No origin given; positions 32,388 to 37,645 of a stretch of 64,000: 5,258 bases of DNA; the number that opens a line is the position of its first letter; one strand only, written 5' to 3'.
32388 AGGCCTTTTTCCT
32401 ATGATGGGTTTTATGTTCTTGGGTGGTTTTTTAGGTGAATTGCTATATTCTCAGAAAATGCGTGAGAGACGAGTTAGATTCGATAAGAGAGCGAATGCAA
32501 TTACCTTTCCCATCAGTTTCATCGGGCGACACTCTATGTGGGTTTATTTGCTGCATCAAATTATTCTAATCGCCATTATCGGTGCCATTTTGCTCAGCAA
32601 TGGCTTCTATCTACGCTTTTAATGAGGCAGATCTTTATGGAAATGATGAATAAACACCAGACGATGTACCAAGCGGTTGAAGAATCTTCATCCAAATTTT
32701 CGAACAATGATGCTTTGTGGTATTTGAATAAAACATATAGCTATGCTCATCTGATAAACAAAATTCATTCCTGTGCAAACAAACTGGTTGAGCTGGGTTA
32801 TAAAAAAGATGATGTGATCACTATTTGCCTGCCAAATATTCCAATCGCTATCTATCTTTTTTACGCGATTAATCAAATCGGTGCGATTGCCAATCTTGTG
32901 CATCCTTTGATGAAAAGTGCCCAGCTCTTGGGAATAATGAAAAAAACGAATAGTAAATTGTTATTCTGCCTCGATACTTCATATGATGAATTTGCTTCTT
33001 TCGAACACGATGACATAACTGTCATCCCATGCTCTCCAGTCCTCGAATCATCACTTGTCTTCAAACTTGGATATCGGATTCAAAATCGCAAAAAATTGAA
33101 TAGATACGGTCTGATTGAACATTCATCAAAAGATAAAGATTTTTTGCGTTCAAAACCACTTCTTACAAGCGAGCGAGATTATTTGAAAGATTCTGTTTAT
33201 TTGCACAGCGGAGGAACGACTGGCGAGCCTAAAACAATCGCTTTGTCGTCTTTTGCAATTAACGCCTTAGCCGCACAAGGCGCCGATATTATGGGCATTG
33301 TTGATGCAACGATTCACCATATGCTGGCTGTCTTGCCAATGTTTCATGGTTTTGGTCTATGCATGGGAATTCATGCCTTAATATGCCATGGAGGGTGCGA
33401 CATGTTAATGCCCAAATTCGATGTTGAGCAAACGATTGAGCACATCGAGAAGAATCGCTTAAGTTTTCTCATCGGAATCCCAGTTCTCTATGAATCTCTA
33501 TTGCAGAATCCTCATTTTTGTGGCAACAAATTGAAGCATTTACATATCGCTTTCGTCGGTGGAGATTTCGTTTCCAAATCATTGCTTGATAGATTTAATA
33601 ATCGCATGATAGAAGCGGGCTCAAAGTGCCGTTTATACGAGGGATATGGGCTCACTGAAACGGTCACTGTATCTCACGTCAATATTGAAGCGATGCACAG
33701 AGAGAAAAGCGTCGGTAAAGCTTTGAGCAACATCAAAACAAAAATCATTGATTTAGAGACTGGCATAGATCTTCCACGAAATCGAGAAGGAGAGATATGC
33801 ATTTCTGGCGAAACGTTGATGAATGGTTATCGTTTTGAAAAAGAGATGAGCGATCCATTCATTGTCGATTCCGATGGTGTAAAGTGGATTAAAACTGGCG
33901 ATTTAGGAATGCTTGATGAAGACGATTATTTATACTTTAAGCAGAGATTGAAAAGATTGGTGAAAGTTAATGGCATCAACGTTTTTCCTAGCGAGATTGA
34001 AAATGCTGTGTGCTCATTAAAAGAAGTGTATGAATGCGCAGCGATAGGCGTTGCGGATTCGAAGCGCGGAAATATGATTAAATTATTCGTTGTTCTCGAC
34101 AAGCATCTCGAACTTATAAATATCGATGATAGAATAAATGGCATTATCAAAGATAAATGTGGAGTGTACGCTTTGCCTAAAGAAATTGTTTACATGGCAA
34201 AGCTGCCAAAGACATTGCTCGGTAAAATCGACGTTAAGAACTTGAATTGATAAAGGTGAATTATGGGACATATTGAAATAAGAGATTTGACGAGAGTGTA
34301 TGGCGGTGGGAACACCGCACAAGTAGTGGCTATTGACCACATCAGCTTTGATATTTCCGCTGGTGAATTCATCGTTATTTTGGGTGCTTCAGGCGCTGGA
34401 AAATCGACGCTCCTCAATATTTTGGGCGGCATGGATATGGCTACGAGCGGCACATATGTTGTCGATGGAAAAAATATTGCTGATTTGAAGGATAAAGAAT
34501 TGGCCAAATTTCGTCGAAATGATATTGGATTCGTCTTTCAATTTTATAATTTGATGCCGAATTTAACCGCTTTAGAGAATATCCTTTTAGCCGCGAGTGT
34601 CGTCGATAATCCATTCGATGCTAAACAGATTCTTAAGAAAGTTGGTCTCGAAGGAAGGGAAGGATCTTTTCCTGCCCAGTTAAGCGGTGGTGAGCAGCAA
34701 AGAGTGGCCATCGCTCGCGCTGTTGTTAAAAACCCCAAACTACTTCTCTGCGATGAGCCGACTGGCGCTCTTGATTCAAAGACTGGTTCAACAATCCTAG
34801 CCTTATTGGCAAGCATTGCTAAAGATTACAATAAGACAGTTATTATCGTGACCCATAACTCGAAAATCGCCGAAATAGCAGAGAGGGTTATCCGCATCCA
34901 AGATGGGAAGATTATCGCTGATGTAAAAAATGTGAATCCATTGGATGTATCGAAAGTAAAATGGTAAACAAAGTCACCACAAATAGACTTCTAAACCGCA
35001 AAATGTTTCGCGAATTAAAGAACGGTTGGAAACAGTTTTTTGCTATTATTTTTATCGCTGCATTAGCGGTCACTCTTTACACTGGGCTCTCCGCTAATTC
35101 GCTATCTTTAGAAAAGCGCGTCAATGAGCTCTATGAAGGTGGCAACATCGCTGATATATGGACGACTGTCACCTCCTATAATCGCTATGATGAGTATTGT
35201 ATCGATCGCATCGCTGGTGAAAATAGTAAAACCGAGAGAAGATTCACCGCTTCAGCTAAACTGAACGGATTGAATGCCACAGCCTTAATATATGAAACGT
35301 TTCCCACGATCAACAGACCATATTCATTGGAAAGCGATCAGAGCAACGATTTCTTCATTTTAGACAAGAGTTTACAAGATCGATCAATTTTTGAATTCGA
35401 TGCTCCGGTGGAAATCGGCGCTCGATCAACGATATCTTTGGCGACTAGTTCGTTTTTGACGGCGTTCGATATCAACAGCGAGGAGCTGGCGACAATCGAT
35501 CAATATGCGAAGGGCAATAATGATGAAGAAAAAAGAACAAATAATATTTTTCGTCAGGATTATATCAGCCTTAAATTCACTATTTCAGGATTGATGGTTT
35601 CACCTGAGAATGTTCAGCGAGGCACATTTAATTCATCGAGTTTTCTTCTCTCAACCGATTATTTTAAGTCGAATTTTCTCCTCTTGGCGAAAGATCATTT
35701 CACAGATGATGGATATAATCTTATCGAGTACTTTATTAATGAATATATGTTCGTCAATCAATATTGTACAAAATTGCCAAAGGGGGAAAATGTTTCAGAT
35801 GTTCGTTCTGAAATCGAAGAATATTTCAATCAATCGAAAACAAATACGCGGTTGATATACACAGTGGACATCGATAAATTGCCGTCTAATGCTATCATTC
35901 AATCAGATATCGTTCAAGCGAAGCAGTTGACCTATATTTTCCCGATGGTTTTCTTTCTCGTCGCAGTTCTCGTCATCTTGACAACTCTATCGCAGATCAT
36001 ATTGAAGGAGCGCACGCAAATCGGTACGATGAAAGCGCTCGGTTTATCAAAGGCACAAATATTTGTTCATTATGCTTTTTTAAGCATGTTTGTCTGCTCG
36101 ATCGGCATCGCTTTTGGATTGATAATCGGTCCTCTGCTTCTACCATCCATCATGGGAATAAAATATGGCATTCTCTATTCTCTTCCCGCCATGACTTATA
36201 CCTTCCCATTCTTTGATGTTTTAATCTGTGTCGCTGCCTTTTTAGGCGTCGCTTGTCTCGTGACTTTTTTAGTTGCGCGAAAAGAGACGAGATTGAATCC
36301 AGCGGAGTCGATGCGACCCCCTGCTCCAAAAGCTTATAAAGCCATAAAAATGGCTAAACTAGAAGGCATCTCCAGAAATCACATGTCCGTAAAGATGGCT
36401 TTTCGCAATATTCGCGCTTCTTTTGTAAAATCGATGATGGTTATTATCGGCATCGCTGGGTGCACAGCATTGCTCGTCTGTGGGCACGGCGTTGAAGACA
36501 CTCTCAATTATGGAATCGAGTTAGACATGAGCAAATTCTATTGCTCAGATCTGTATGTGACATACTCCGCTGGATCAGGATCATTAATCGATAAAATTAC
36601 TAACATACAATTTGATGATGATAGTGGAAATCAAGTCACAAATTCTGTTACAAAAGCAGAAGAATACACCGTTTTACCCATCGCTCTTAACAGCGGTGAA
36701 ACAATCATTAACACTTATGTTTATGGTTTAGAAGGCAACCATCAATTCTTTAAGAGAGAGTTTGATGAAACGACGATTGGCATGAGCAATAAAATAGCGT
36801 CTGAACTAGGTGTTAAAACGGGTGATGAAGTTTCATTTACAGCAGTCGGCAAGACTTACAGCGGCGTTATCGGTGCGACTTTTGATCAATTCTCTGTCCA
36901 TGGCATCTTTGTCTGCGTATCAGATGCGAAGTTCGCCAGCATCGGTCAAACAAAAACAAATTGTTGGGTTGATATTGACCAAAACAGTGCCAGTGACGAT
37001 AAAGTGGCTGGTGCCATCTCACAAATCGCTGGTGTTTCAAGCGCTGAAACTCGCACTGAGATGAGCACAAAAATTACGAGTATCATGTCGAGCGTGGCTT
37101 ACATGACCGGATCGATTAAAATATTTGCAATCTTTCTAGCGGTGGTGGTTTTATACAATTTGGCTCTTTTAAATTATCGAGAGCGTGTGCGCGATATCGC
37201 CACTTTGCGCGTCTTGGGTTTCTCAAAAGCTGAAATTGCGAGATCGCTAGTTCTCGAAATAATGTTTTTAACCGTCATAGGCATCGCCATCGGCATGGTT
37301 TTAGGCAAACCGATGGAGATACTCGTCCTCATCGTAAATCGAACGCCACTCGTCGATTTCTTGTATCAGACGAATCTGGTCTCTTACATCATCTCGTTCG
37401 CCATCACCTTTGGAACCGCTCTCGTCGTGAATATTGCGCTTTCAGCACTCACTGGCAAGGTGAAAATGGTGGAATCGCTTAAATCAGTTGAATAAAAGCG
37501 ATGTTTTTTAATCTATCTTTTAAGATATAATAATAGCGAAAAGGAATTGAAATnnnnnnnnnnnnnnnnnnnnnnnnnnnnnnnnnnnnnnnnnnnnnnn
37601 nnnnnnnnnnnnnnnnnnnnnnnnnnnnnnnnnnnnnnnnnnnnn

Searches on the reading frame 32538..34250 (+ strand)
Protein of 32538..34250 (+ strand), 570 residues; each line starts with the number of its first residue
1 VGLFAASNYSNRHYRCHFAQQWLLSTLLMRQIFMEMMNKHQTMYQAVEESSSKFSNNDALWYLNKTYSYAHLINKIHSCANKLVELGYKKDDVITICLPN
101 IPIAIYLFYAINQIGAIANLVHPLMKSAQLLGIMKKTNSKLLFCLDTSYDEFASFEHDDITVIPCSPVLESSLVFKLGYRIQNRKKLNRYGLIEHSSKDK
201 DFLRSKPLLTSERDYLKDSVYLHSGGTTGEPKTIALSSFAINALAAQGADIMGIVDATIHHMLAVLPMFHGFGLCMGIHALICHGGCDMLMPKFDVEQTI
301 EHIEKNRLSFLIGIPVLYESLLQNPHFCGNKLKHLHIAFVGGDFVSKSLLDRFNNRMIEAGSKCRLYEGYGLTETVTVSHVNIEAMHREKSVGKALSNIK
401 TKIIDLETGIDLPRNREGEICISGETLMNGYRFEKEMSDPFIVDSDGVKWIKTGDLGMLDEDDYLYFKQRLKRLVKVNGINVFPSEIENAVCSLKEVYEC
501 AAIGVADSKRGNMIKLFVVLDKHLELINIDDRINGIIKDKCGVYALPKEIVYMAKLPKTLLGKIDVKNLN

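Call 66: search_protein_families(library=pfam, proteins=[window:32538-34250:+], max_evalue=0.00001)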
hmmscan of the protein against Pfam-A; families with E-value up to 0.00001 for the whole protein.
window:32538-34250:+ (570 aa): 2 families
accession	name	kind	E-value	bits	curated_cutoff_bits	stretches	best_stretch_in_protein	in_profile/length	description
PF00501.34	AMP-binding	-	1.4e-59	202.3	29.9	1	48-431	2-383/384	AMP-binding enzyme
PF13193.12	AMP-binding_C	-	7.2e-14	52.9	24.5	1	486-563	1-76/76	AMP-binding enzyme C-terminal domain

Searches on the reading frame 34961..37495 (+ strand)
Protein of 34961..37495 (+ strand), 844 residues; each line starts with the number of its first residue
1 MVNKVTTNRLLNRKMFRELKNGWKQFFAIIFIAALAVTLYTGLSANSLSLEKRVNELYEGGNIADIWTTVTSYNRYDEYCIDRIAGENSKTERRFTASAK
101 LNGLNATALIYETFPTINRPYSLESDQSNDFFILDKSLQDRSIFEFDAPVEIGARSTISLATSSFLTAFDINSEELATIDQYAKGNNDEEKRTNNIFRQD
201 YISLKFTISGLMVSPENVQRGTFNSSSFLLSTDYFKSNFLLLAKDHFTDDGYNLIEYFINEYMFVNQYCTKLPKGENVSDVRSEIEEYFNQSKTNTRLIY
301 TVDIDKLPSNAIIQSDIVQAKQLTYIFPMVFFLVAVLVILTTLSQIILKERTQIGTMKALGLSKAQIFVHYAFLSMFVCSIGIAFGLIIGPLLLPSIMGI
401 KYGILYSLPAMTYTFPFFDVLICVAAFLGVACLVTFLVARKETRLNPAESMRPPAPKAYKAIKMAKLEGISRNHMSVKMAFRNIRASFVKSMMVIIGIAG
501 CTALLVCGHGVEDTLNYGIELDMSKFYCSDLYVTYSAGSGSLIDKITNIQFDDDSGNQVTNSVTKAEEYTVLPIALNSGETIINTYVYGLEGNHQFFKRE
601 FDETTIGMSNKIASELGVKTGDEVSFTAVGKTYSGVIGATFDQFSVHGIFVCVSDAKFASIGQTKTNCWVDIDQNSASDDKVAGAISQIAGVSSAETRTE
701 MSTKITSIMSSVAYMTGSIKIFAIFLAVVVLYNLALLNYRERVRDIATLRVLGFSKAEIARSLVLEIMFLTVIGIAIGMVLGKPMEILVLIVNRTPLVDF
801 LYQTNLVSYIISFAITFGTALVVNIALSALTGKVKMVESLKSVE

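Call 66: search_protein_families(library=pfam, proteins=[window:34961-37495:+], max_evalue=0.00001)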
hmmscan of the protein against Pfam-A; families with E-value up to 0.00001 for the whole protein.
window:34961-37495:+ (844 aa): 1 family
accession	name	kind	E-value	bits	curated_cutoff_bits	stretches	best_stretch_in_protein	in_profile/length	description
PF02687.27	FtsX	-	1.3e-30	106.4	25.5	2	326-447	2-120/120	FtsX-like permease C-terminal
